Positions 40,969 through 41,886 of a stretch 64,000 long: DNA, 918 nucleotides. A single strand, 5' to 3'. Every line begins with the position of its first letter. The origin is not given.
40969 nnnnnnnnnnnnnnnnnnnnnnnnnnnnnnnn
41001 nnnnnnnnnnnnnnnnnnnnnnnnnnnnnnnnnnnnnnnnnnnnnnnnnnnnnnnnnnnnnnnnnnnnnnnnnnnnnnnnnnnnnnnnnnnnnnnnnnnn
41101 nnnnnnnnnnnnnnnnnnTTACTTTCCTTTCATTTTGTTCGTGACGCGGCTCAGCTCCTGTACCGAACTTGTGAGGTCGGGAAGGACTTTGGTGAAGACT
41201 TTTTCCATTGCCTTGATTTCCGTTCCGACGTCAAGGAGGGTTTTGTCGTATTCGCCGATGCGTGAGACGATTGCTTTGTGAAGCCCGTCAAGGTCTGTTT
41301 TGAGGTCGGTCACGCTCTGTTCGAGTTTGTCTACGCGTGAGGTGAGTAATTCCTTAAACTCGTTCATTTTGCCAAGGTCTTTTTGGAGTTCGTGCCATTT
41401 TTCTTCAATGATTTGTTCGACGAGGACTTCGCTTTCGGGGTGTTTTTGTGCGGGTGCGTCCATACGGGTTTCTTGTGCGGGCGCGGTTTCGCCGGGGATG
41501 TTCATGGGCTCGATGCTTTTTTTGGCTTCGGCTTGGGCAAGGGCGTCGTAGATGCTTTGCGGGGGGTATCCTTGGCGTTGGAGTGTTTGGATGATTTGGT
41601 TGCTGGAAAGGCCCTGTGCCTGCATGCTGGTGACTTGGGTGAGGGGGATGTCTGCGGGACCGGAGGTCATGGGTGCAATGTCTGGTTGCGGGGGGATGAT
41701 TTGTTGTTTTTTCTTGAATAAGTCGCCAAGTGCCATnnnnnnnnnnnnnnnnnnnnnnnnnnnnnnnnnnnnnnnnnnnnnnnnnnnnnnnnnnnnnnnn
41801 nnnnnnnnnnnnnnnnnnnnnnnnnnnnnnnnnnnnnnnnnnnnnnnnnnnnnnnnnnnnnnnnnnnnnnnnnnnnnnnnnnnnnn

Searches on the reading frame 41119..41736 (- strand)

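Call 54: search_protein_families(library=pfam, proteins=[window:41119-41736:-], max_evalue=0.01)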
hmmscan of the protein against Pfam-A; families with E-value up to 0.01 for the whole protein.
window:41119-41736:- (205 aa): 4 families
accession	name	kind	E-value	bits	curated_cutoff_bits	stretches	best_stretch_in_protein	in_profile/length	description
PF14932.11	HAUS-augmin3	-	0.00013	22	29.4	1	98-198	67-162/260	HAUS augmin-like complex subunit 3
PF05531.17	NPV_P10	-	0.0047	17.8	29.8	0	132-188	17-73/75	Nucleopolyhedrovirus P10 protein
PF06419.17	COG6_N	-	0.0055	17.3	27.4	0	148-202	23-77/114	Conserved oligomeric complex COG6, N-terminal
PF06103.16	DUF948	-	0.0084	16.7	37.2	0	131-196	24-88/89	Bacterial protein of unknown function (DUF948)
